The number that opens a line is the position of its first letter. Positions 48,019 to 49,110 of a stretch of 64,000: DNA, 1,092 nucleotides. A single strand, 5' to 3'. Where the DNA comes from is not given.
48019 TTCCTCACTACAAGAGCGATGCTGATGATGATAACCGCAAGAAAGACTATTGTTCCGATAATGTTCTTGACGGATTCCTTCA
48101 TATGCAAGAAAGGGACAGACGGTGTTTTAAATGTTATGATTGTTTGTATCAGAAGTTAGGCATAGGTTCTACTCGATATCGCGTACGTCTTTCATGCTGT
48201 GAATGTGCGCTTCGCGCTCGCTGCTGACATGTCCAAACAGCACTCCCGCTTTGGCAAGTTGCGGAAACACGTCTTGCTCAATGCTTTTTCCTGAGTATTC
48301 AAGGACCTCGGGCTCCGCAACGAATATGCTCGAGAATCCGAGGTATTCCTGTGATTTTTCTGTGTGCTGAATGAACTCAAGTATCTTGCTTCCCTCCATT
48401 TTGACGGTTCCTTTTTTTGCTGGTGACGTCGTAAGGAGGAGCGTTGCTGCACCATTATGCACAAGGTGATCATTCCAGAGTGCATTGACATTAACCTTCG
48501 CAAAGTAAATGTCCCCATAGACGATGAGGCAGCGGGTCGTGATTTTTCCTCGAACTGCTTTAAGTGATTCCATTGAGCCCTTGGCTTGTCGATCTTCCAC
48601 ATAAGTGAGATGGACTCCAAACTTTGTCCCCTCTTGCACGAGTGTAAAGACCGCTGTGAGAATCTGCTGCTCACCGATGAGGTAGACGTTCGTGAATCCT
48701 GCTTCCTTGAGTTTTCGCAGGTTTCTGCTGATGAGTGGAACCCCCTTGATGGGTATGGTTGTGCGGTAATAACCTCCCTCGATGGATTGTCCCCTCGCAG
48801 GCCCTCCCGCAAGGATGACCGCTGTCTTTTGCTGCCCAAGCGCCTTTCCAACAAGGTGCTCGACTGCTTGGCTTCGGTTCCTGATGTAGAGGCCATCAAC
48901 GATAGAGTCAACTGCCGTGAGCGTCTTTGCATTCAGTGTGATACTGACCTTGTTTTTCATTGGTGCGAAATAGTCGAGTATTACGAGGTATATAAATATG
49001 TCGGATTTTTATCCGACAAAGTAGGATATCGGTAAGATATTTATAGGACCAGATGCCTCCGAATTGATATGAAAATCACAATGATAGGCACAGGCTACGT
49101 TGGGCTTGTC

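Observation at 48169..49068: Candidate new regulator type: RHH DNA-binding domain fused to a degenerate nucleotidyltransferase, with an adjacent perfect operator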

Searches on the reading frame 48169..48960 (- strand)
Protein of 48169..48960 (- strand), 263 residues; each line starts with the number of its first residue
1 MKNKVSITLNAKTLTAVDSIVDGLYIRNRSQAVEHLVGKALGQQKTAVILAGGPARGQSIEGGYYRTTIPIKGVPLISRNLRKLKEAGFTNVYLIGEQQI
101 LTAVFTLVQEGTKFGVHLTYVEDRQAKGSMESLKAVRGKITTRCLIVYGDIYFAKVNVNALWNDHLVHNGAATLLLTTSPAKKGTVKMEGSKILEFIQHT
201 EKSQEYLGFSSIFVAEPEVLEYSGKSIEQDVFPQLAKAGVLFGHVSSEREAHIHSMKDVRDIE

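Call 3: search_protein_families(library=pfam, proteins=[window:48169-48960:-], max_evalue=0.1)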
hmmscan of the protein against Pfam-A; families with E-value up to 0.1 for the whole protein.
window:48169-48960:- (263 aa): 2 families
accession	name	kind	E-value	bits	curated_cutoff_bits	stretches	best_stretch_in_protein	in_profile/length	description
PF12804.13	NTP_transf_3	-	1.9e-08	35.1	27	1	47-175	1-120/160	MobA-like NTP transferase domain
PF00483.29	NTP_transferase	-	5.3e-08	33.2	21.2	1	47-223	2-188/245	Nucleotidyl transferase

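Call 4: search_protein_families(library=ncbifam, proteins=[window:48169-48960:-], max_evalue=0.1)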
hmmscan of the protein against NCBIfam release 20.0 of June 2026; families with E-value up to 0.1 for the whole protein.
window:48169-48960:- (263 aa): 15 families
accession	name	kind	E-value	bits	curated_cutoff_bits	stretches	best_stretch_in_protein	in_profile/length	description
TIGR03992.1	Arch_glmU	subfamily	7.2e-14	51.5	292.1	1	47-222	3-175/393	bifunctional sugar-1-phosphate nucleotidylyltransferase/acetyltransferase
NF052502.1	man1P_GTase_Rv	exception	3.3e-13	49.2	440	1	47-247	3-211/352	mannose-1-phosphate guanylyltransferase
NF045761.1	NAMPUrTaseMurU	equivalog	9.7e-11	42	250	1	67-238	24-196/226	N-acetylmuramate alpha-1-phosphate uridylyltransferase MurU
NF041173.1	Sug_nt_acttase_Thmprot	equivalog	2.7e-10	39.8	600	1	47-223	3-176/405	bifunctional sugar-1-phosphate nucleotidylyltransferase/acetyltransferase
TIGR01208.1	rmlA_long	equivalog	1.3e-08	34.2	320.25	1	55-220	11-179/353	glucose-1-phosphate thymidylyltransferase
TIGR02623.1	G1P_cyt_trans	equivalog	5e-07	29.4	300.25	1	128-244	105-223/255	glucose-1-phosphate cytidylyltransferase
TIGR01207.1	rmlA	equivalog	7.3e-07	28.6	360.65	1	48-191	3-150/286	glucose-1-phosphate thymidylyltransferase RfbA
NF041313.1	UDPGP_AglF_Halo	equivalog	2.5e-05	23.8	400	1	47-220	3-179/234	UTP--glucose-1-phosphate uridylyltransferase AglF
NF041135.1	IPPtranDIPPsyn_Thcocales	equivalog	0.00015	20.8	580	1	46-227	2-174/419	bifunctional L-myo-inositol-1-phosphate cytidylyltransferase/CDP-L-myo-inositol myo-inositolphosphotransferase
NF012024.0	PRK15480.1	equivalog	0.0014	17.8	588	1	45-186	4-149/292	glucose-1-phosphate thymidylyltransferase RfbA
TIGR03310.1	matur_MocA_YgfJ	equivalog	0.024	14.6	186.45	1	55-154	6-103/188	molybdenum cofactor cytidylyltransferase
NF011056.0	PRK14489.1-1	equivalog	0.045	12.9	379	1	45-100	6-56/363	bifunctional molybdenum cofactor guanylyltransferase MobA/molybdopterin-guanine dinucleotide biosynthesis adaptor protein MobB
TIGR02793.1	nikR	equivalog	0.071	13.4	175.45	0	4-46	2-44/129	nickel-responsive transcriptional regulator NikR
NF002815.0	PRK02967.1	equivalog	0.075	13.1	83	0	3-46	2-45/139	nickel-responsive transcriptional regulator NikR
NF001457.0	PRK00317.1-3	equivalog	0.088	12.3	164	0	46-135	3-81/200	molybdenum cofactor guanylyltransferase MobA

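Call 5: search_solved_structures(query=window:48169-48960:-, max_evalue=1, show_alignments=3)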
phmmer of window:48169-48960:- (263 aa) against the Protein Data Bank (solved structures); distinct sequences matched with E-value up to 1: 31.
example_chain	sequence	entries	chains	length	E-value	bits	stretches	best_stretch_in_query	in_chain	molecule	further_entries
3hl3_A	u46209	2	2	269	1.9e-07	34.4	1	47-223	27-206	Glucose-1-phosphate thymidylyltransferase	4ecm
7x8j_A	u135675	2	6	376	9.1e-06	28.9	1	47-244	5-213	Mannose-1-phosphate guanylyltransferase 1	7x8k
8yre_D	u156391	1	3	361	1.1e-05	28.6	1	47-244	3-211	Mannose-1-phosphate guanylyltransferase 1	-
8x7s_B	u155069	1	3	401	0.00057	23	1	43-242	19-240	UTP--glucose-1-phosphate uridylyltransferase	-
4y7t_A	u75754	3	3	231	0.0018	21.4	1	48-222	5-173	Nucleotidyl transferase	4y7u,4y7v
1mc3_A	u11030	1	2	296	0.0022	21.1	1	45-161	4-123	GLUCOSE-1-PHOSPHATE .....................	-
6b5e_A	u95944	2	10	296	0.0068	19.4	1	47-188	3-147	Glucose-1-phosphate thymidylyltransferase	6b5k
1lvw_A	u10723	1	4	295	0.012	18.6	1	46-153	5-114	glucose-1-phosphate thymidylyltransferase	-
3pkq_A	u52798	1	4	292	0.021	17.8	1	46-174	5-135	Glucose-1-phosphate thymidylyltransferase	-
7d72_K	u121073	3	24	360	0.047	16.7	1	66-243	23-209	Mannose-1-phosphate guanyltransferase beta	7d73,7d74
1tzf_A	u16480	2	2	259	0.074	16.1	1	141-242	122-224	Glucose-1-phosphate cytidylyltransferase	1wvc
1mp3_A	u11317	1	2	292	0.075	16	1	46-187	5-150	GLUCOSE-1-PHOSPHATE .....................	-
1h5s_D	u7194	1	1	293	0.082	15.9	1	45-187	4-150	Glucose-1-phosphate thymidylyltransferase 1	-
1h5r_B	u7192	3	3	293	0.12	15.4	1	45-187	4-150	GLUCOSE-1-PHOSPHATE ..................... | Glucose-1-phosphate thymidylyltransferase 1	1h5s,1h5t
1h5r_A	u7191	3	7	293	0.12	15.4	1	45-187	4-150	GLUCOSE-1-PHOSPHATE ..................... | Glucose-1-phosphate thymidylyltransferase 1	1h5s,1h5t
8yre_A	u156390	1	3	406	0.21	14.6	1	44-177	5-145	ADP-glucose pyrophosphorylase family protein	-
7d72_A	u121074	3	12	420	0.44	13.5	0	47-129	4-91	Mannose-1-phosphate guanyltransferase alpha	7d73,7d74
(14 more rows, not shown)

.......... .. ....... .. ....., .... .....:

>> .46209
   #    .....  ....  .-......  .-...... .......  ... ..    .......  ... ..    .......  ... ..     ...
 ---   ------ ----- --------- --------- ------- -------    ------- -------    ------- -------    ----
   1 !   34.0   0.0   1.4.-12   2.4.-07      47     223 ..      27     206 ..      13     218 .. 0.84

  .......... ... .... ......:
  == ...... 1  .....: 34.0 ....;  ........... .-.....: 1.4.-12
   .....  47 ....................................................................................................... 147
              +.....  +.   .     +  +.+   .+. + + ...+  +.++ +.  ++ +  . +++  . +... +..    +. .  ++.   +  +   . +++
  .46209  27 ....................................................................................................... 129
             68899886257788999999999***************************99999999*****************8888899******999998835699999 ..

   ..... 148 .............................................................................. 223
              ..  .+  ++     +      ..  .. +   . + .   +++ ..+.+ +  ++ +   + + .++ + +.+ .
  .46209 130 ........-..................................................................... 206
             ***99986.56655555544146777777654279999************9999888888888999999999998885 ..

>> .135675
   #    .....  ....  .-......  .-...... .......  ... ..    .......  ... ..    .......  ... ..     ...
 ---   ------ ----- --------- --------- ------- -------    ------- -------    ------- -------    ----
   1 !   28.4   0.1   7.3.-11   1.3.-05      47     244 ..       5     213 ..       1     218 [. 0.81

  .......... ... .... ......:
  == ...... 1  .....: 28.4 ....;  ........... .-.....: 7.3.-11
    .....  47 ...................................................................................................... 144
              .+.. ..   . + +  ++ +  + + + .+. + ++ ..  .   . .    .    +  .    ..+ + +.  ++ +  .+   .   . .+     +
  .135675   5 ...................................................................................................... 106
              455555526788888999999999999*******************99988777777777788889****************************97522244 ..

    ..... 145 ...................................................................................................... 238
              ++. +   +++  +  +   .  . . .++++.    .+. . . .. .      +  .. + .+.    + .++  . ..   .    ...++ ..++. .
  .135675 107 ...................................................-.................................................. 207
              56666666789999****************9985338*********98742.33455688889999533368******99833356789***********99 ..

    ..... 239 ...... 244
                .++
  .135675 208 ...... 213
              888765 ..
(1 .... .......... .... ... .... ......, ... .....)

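Call 6: find_homologous_proteins(query=window:48169-48960:-, max_evalue=0.001)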
Query window:48169-48960:- (263 aa): 328 proteins with E <= 0.001 among 1152 candidates; the best 120 are listed.
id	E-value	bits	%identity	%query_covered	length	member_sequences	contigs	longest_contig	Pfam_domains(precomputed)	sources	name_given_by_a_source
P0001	1.3e-166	570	100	100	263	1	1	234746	PF00483.30,PF12804.14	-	-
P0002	2.5e-100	353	58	100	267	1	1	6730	PF00483.30,PF12804.14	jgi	jgi:NDP-sugar pyrophosphorylase family protein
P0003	1.5e-91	325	54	100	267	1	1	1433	PF00483.30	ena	-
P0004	3.1e-87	310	53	100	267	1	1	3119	PF00483.30,PF12804.14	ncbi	-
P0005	4.4e-86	307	51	100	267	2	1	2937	PF00483.30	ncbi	-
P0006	1.1e-85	305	53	100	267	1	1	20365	PF00483.30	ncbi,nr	ncbi:hypothetical protein GF327_08795 [Candidatus Woesearchaeota archaeon]|nr:hypothetical protein [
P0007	1.3e-85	305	54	100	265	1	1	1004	PF00483.30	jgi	jgi:NDP-sugar pyrophosphorylase family protein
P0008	1.4e-85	305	54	99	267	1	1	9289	PF00483.30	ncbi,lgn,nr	ncbi:hypothetical protein D6745_03760 [Candidatus Woesearchaeota archaeon]|nr:MAG: hypothetical prot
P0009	2.5e-85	304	56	98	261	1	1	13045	PF00483.30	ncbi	-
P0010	6.8e-85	303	53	100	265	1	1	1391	PF00483.30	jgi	-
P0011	1.0e-84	302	52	100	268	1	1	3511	PF00483.30,PF12804.14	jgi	jgi:NDP-sugar pyrophosphorylase family protein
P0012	1.6e-84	301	43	99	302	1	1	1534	PF00483.30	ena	-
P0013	3.1e-84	301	53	98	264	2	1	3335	PF00483.30,PF12804.14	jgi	-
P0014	3.1e-84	301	50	100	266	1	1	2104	PF00483.30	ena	-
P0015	4.0e-84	300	53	99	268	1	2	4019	PF00483.30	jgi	jgi:NDP-sugar pyrophosphorylase family protein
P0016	5.7e-84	300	53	99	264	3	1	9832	PF00483.30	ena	-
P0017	6.9e-84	299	51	100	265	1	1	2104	PF00483.30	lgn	-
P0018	8.6e-84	299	52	100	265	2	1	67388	PF00483.30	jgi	-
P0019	9.1e-84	299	52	99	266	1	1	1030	PF00483.30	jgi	-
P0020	9.9e-84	299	50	100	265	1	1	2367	PF00483.30,PF12804.14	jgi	jgi:NDP-sugar pyrophosphorylase family protein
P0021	1.2e-83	299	50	100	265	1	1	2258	PF00483.30,PF12804.14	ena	-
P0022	1.5e-83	298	51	98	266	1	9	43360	PF00483.30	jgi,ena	-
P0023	2.1e-83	298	52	98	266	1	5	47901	PF00483.30,PF12804.14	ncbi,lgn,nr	ncbi:hypothetical protein HYV80_02360 [Candidatus Woesearchaeota archaeon]|nr:hypothetical protein [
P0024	2.2e-83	298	53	99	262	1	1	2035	PF00483.30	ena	-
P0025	2.6e-83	298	54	100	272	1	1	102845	PF00483.30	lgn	-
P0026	2.9e-83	297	53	98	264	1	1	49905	PF00483.30,PF12804.14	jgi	-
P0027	3.5e-83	297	51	100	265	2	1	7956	PF00483.30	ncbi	-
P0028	5.9e-83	296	51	98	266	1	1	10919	PF00483.30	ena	-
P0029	6.1e-83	296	53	100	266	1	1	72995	PF00483.30,PF12804.14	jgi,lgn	-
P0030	6.4e-83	296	51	100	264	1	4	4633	PF00483.30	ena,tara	tara:strand:- start:214 stop:1008 length:795 start_codon:yes stop_codon:yes gene_type:complete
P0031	6.5e-83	296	52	100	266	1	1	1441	PF00483.30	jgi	jgi:NDP-sugar pyrophosphorylase family protein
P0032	7.1e-83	296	51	100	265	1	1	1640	PF00483.30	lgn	-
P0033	9.4e-83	296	50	99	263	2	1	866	PF00483.30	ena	-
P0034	9.9e-83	296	51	99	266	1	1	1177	PF00483.30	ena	-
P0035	1.0e-82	296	52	98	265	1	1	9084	PF00483.30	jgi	jgi:NDP-sugar pyrophosphorylase family protein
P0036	1.2e-82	295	53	100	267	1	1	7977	PF00483.30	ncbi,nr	ncbi:hypothetical protein JXC34_02670 [Candidatus Woesearchaeota archaeon]|nr:hypothetical protein [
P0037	1.3e-82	295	50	100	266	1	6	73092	PF00483.30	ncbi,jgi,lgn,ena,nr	ncbi:MAG: sugar phosphate nucleotidyltransferase [Candidatus Woesearchaeota archaeon]|jgi:NDP-sugar 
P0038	1.5e-82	295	52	100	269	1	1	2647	PF00483.30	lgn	-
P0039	1.5e-82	295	50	100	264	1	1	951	PF00483.30,PF12804.14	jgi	jgi:NDP-sugar pyrophosphorylase family protein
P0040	1.7e-82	295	52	100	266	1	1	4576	PF00483.30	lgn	-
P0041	2.3e-82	294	51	99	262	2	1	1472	PF00483.30,PF12804.14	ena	-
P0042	2.4e-82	294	51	100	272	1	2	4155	PF00483.30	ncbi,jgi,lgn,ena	-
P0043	2.4e-82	294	51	99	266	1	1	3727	PF00483.30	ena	-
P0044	2.8e-82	294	53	100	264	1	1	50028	PF00483.30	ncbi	ncbi:MAG: sugar phosphate nucleotidyltransferase [archaeon]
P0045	3.1e-82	294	50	100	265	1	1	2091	PF00483.30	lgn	-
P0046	3.3e-82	294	53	100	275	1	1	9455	PF00483.30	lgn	-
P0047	3.4e-82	294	53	100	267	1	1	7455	PF00483.30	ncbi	ncbi:MAG: sugar phosphate nucleotidyltransferase [Candidatus Woesearchaeota archaeon]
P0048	3.5e-82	294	51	99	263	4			PF00483.30,PF12804.14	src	-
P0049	3.9e-82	294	50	99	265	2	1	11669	PF00483.30,PF12804.14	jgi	jgi:NDP-sugar pyrophosphorylase family protein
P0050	4.2e-82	294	52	100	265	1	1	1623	PF00483.30,PF12804.14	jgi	jgi:NDP-sugar pyrophosphorylase family protein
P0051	4.5e-82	294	52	98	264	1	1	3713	PF00483.30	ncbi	-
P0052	4.6e-82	293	50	100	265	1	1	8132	PF00483.30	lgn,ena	-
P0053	5.8e-82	293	53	99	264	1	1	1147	PF00483.30,PF12804.14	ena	-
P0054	6.4e-82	293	53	100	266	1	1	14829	PF00483.30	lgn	-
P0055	6.8e-82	293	51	99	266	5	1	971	PF00483.30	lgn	-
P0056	7.1e-82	293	51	98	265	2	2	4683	PF00483.30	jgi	-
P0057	8.2e-82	293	52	98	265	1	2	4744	PF00483.30,PF12804.14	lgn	-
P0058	8.6e-82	293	50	100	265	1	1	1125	PF00483.30,PF12804.14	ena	-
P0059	8.7e-82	293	51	99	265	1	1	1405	PF00483.30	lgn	-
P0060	9.1e-82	293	50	98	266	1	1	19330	PF00483.30,PF12804.14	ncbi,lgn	-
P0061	1.0e-81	292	51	98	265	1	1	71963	PF00483.30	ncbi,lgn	-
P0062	1.2e-81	292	50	99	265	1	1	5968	PF00483.30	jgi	-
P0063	1.7e-81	292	53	98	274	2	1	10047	PF00483.30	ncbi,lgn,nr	ncbi:MAG: hypothetical protein KKF44_01640 [Nanoarchaeota archaeon]|nr:hypothetical protein [Nanoarc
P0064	1.7e-81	292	50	99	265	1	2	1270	PF00483.30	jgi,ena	-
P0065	2.2e-81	291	50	98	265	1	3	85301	PF00483.30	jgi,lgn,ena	jgi:NDP-sugar pyrophosphorylase family protein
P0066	2.3e-81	291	52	99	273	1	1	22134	PF00483.30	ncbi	-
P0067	2.5e-81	291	50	100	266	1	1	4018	PF00483.30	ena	-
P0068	3.2e-81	291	51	98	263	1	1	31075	PF00483.30,PF12804.14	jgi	jgi:NDP-sugar pyrophosphorylase family protein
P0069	3.3e-81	291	50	100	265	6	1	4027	PF00483.30,PF12804.14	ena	-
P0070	3.4e-81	291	50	98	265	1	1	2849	PF00483.30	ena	-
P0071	3.8e-81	290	52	98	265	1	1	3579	PF00483.30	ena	-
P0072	4.6e-81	290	51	99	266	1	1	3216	PF00483.30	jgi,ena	-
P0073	4.7e-81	290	52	98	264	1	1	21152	PF00483.30,PF12804.14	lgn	-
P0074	6.3e-81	290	49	99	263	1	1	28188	PF00483.30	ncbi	-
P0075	7.8e-81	289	51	98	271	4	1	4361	PF00483.30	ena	-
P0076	8.1e-81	289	50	100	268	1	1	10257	PF00483.30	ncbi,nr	ncbi:MAG: hypothetical protein HGA85_01790 [Nanoarchaeota archaeon]|nr:hypothetical protein [Nanoarc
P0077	8.6e-81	289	49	100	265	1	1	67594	PF00483.30,PF12804.14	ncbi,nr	ncbi:hypothetical protein GOV09_02355 [Candidatus Woesearchaeota archaeon]|nr:hypothetical protein [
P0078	9.4e-81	289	50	98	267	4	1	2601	PF00483.30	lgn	-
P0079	9.9e-81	289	49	98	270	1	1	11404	PF00483.30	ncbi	-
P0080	1.1e-80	289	50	98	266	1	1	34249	PF00483.30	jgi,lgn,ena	-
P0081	1.3e-80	289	50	100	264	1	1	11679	PF00483.30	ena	-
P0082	1.7e-80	288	51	97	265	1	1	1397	PF00483.30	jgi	jgi:NDP-sugar pyrophosphorylase family protein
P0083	1.8e-80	288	50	99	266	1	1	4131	PF00483.30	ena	-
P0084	1.8e-80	288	50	100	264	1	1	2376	PF00483.30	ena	-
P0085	2.0e-80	288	51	98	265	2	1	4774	PF00483.30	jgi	jgi:NDP-sugar pyrophosphorylase family protein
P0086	2.0e-80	288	50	99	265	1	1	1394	PF00483.30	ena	-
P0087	2.1e-80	288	51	100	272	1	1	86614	PF00483.30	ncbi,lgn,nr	ncbi:hypothetical protein JXB41_00935 [Candidatus Woesearchaeota archaeon]|nr:hypothetical protein [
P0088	2.3e-80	288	49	99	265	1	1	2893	PF00483.30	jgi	-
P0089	2.4e-80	288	49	98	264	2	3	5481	PF00483.30,PF12804.14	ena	-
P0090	2.6e-80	288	50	100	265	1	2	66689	PF00483.30,PF12804.14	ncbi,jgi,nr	ncbi:NDP-sugar synthase [Candidatus Woesearchaeota archaeon]|nr:NDP-sugar synthase [Candidatus Woese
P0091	2.7e-80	288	49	100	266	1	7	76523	PF00483.30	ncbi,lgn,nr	ncbi:hypothetical protein HYS31_07375 [Candidatus Woesearchaeota archaeon]|nr:hypothetical protein [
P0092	3.0e-80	288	51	100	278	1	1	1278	PF00483.30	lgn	-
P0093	3.1e-80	287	50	97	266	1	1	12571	PF00483.30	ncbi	-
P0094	3.1e-80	287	50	100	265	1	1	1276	PF00483.30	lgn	-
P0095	3.6e-80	287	48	98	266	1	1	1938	PF00483.30,PF12804.14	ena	-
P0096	4.6e-80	287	50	99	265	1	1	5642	PF00483.30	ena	-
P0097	4.9e-80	287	51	99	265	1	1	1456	PF00483.30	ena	-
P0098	5.3e-80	287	52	99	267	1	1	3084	PF00483.30,PF12804.14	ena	-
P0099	5.4e-80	287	52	98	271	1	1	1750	PF00483.30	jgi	jgi:NDP-sugar pyrophosphorylase family protein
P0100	5.4e-80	287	51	94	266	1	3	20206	PF00483.30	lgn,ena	-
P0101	6.1e-80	287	48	98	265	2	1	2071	PF00483.30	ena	-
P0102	6.9e-80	286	50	98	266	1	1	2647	PF00483.30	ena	-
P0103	7.1e-80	286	52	100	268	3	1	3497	PF00483.30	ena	-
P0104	7.1e-80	286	49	100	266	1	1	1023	PF00483.30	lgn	-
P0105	7.7e-80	286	50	98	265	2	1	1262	PF00483.30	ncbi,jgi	-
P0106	7.8e-80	286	50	99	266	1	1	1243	PF00483.30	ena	-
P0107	8.6e-80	286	51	100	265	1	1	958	PF00483.30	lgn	-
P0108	8.9e-80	286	51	100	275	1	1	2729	PF00483.30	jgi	-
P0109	9.1e-80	286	49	100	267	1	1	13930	PF00483.30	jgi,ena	-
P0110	9.6e-80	286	50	98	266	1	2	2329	PF00483.30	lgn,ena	-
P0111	9.7e-80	286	50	99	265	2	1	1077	PF00483.30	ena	-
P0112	1.1e-79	286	48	98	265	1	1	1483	PF00483.30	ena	-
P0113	1.1e-79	286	48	100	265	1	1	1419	PF00483.30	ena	-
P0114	1.2e-79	286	49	99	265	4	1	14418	PF00483.30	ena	-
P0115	1.3e-79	285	50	100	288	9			PF00483.30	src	-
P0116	1.3e-79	285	51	98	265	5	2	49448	PF00483.30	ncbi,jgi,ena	-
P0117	1.4e-79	285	52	100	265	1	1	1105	PF00483.30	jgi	jgi:NDP-sugar pyrophosphorylase family protein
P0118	1.5e-79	285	49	98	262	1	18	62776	PF00483.30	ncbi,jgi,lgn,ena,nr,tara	ncbi:hypothetical protein CMO83_03705 [Candidatus Woesearchaeota archaeon]|nr:hypothetical protein [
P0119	1.6e-79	285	52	98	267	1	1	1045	PF00483.30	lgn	-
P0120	1.6e-79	285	49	99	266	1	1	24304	PF00483.30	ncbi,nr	ncbi:hypothetical protein HY637_00730 [Candidatus Woesearchaeota archaeon]|nr:hypothetical protein [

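Call 9: find_related_loci(query=A1, collection=genome_contigs, flank=4000)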
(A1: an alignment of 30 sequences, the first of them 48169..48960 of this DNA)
Query A1 (263 aa) in genome_contigs; peptide patterns used: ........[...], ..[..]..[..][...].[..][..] (x = any residue, [..] = any of these).
169 stretches matched a pattern; 145 encode a relative of the query (tblastn E <= 1e-3); the best 80 are kept; 80 distinct loci.
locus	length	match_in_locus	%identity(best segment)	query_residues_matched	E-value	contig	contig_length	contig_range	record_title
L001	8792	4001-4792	53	1-262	1e-94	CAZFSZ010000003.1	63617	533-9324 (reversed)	MAG TPA_asm: uncultured Methanosarcinales archaeon isolate SRP141376_co2_190 genome assembly, contig: NODE_1177_length_6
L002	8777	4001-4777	54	1-258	4e-94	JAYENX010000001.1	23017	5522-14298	MAG: Nanoarchaeota archaeon isolate MAG044 MAG044_1, whole genome shotgun sequence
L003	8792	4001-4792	53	1-263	7e-94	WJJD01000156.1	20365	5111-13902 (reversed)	MAG: Candidatus Woesearchaeota archaeon isolate Bin_274 k141_3766326, whole genome shotgun sequence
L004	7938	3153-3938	54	1-261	7e-94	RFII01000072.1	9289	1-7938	MAG: Candidatus Woesearchaeota archaeon isolate J072 k99_1241779, whole genome shotgun sequence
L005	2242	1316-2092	53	1-258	3e-96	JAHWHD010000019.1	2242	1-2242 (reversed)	MAG: Candidatus Woesearchaeota archaeon isolate FT1_799 k127_5289272, whole genome shotgun sequence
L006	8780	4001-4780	52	1-259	3e-91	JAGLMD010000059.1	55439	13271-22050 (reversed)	MAG: Nanoarchaeota archaeon isolate RS_5_44 ROV157_5.bin.44.fa_59, whole genome shotgun sequence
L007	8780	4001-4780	52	2-259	2e-91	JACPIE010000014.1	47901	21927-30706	MAG: Candidatus Woesearchaeota archaeon isolate NC_groundwater_432_Ag_B-0.1um_40_22 GD18-4_B1_scaffold_528771, whole gen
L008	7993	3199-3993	50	1-263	4e-91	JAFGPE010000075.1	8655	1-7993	MAG: Candidatus Woesearchaeota archaeon isolate Zod_Metabat.672 k87_7016267, whole genome shotgun sequence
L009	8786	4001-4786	50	2-261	4e-91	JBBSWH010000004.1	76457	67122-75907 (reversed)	MAG: Nanoarchaeota archaeon isolate H52-bin084_1 H52_bin084_1_000000000004, whole genome shotgun sequence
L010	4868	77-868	53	1-262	7e-91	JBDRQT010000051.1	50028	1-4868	MAG: archaeon isolate MEGAHIT-group-2.59 k141_664600, whole genome shotgun sequence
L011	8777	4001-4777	52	1-258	7e-91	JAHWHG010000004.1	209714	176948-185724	MAG: Candidatus Woesearchaeota archaeon isolate FT2_348 k127_17418714, whole genome shotgun sequence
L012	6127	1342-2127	50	1-260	3e-90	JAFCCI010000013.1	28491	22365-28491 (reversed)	Candidatus Woesearchaeota archaeon isolate AB_3033_Bin_101 AB_3033_Bin_101_scaffold_4140, whole genome shotgun sequence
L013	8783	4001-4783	51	1-259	4e-90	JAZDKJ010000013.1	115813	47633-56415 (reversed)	MAG: Candidatus Woesearchaeota archaeon isolate MEGAHIT-group-0.53 k141_11546981, whole genome shotgun sequence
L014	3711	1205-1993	51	2-262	1e-90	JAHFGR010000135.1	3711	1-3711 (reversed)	MAG: Candidatus Micrarchaeota archaeon isolate nzgw32 NODE_55135_length_3712_cov_2.340852, whole genome shotgun sequence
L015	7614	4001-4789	50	2-262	1e-89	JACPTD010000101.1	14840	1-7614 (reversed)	MAG: Candidatus Woesearchaeota archaeon isolate NC_groundwater_723_Ag_S-0.2um_38_8 S36_SO-2_scaffold_603111, whole genom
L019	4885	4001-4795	48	1-263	3e-89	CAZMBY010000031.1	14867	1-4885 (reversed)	MAG TPA_asm: uncultured Methanosarcinales archaeon isolate binchicken_co125_1124 genome assembly, contig: NODE_8121_leng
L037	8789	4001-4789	49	1-262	5e-87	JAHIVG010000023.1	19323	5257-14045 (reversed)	MAG: Nanoarchaeota archaeon isolate MM_PC_MetaG.mb.67 MM_PC_MetaG.mb.67_k141_422953, whole genome shotgun sequence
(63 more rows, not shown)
